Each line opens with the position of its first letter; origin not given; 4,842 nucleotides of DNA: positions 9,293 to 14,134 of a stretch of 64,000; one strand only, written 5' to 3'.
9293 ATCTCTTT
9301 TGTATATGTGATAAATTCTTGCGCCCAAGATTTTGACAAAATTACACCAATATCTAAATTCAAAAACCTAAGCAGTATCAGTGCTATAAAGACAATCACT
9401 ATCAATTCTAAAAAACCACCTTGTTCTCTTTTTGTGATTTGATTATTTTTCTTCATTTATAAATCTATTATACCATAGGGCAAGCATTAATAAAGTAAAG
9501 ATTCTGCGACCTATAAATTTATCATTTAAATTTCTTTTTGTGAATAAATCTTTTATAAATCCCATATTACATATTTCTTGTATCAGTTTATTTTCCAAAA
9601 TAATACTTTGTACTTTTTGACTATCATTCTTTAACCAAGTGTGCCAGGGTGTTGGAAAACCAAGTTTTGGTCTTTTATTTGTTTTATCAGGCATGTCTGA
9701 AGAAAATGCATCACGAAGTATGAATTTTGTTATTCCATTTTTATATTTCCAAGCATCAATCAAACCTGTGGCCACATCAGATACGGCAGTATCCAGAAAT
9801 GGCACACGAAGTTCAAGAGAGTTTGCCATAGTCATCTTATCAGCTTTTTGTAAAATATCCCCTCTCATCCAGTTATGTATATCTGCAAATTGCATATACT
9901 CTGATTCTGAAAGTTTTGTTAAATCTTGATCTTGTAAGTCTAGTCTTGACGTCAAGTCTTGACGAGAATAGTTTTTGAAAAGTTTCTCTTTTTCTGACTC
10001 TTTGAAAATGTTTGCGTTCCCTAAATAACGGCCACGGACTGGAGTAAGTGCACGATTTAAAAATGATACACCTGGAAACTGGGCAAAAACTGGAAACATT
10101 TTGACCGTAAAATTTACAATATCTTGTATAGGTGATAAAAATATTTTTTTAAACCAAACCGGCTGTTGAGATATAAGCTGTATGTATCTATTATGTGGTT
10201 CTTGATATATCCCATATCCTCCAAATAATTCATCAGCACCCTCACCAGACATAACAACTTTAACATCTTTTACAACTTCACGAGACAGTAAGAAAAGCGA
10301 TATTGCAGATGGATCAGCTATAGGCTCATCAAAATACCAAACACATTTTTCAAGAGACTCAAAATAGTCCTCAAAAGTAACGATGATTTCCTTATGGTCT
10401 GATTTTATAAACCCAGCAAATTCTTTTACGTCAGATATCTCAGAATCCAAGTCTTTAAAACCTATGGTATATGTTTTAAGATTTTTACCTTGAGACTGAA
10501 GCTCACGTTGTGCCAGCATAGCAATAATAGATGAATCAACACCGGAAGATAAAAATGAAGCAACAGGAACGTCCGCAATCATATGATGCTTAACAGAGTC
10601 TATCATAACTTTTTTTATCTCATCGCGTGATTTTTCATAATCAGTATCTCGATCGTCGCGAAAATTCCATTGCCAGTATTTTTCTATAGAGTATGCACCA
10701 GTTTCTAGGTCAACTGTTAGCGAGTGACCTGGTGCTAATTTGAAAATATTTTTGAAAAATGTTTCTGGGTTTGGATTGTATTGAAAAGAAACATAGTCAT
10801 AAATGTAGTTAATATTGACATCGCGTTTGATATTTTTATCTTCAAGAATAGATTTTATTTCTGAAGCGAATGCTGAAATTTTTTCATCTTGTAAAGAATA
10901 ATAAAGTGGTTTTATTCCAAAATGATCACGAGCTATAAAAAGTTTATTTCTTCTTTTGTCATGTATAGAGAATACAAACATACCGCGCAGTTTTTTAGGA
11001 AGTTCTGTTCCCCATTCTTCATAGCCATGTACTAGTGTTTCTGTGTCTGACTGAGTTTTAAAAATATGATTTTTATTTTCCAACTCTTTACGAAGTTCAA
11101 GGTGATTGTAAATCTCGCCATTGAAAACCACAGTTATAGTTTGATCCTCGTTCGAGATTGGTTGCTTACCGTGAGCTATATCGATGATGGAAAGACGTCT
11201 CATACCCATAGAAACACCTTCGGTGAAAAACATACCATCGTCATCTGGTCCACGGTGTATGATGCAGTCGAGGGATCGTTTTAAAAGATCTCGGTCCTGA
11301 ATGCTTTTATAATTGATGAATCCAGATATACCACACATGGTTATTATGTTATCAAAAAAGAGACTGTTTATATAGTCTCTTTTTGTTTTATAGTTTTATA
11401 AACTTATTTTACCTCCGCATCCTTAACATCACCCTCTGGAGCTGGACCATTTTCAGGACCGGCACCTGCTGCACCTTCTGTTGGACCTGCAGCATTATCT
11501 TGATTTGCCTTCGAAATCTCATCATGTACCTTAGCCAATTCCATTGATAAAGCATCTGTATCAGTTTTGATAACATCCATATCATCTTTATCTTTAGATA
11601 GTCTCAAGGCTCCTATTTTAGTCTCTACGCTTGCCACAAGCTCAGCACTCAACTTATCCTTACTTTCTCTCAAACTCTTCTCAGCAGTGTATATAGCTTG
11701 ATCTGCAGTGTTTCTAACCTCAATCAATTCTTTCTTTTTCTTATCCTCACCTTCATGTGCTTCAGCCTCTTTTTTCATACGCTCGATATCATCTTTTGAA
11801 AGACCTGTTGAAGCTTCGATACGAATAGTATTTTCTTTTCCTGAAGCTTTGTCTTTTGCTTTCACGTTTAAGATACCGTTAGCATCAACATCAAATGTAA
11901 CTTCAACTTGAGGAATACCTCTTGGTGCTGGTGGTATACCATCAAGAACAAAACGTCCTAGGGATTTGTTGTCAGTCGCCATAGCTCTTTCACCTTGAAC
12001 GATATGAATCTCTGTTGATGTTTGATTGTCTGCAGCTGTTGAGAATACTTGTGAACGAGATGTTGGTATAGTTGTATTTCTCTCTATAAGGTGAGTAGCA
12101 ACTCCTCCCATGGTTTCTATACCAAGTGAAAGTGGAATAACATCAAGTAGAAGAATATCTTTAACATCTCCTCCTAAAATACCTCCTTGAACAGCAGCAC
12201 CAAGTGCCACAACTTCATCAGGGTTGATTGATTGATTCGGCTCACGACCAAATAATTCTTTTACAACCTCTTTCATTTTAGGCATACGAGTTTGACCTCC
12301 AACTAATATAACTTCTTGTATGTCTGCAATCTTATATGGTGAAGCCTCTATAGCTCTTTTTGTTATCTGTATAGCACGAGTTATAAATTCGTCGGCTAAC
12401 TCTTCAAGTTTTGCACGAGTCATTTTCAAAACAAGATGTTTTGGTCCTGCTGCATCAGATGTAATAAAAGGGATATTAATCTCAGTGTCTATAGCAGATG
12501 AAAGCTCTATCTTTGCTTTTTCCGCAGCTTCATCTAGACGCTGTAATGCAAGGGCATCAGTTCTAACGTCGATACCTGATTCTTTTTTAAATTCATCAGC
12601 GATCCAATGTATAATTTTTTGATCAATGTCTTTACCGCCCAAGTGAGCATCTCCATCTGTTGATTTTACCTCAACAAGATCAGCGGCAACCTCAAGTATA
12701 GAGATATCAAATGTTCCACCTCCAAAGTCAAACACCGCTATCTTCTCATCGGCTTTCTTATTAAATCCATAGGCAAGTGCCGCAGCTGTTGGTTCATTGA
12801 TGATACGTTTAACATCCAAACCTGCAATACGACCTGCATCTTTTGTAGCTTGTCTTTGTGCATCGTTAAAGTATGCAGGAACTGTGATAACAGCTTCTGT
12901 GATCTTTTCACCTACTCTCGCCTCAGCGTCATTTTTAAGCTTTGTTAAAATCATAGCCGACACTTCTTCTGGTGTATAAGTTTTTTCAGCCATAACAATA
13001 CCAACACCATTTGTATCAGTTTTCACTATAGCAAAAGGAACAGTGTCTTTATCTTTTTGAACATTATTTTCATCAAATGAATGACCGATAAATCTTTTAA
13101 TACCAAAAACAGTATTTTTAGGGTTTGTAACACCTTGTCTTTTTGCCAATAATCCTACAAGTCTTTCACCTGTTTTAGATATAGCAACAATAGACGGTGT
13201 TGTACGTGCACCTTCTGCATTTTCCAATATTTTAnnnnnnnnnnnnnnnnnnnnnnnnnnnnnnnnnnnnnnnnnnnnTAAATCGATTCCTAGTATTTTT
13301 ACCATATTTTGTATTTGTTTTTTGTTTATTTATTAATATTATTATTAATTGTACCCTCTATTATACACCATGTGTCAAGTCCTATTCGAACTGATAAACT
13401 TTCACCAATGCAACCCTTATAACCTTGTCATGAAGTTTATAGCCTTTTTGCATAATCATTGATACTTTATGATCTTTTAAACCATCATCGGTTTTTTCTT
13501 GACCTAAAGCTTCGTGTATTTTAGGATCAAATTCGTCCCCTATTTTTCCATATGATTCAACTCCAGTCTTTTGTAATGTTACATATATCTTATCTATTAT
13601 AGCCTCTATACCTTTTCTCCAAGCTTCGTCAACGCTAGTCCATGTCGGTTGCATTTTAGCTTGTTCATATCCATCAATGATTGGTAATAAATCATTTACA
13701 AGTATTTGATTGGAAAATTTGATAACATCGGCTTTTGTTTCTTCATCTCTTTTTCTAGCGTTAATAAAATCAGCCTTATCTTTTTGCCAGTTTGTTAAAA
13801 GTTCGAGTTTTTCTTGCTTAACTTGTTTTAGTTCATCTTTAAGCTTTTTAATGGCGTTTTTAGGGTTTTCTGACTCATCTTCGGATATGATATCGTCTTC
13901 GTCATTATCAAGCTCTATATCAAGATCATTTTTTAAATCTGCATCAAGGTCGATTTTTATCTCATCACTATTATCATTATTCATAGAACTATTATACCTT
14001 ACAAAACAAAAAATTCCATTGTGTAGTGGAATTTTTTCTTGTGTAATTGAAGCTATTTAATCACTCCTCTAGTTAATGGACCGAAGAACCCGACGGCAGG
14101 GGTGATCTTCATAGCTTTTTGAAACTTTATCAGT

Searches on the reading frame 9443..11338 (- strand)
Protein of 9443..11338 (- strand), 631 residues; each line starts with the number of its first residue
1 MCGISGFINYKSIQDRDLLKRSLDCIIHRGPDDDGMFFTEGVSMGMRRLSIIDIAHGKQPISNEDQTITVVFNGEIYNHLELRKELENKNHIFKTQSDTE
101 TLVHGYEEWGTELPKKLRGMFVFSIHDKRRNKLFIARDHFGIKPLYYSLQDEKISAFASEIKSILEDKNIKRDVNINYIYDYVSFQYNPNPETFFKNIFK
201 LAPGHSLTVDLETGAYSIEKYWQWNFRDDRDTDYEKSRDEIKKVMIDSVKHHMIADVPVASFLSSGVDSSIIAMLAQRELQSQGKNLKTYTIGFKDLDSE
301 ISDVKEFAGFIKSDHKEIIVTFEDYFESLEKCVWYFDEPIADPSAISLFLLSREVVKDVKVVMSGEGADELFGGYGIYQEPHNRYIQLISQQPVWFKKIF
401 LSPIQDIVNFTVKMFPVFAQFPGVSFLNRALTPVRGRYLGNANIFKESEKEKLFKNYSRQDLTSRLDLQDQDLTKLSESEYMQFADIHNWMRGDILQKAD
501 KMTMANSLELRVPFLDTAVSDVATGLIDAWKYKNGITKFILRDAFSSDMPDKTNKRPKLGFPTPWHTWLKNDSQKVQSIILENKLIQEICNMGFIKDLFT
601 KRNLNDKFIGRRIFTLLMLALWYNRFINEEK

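Call 7: search_protein_families(library=pfam, proteins=[window:9443-11338:-], max_evalue=0.001)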
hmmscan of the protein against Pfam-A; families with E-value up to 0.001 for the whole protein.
window:9443-11338:- (631 aa): 3 families
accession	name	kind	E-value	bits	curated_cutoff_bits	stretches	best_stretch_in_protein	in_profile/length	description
PF00733.27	Asn_synthase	-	1.4e-81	275.4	21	1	241-623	2-353/354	Asparagine synthase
PF13537.11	GATase_7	-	3.8e-46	156.5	25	1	47-165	2-122/123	Glutamine amidotransferase domain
PF13522.11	GATase_6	-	2.5e-39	134.7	27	1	31-160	1-130/130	Glutamine amidotransferase domain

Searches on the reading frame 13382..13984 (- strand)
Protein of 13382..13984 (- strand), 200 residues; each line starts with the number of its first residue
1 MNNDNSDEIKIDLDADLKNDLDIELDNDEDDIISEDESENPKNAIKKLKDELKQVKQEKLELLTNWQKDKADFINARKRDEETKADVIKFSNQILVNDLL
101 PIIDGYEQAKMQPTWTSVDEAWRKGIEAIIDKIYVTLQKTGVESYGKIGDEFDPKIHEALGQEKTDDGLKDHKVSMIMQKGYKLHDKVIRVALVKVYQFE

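Call 8: search_protein_families(library=pfam, proteins=[window:13382-13984:-], max_evalue=0.01)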
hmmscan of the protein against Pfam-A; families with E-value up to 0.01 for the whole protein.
window:13382-13984:- (200 aa): 1 family
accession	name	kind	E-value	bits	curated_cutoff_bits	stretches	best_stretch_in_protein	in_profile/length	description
PF01025.24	GrpE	-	1e-36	126.6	25.8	1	36-197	4-164/165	GrpE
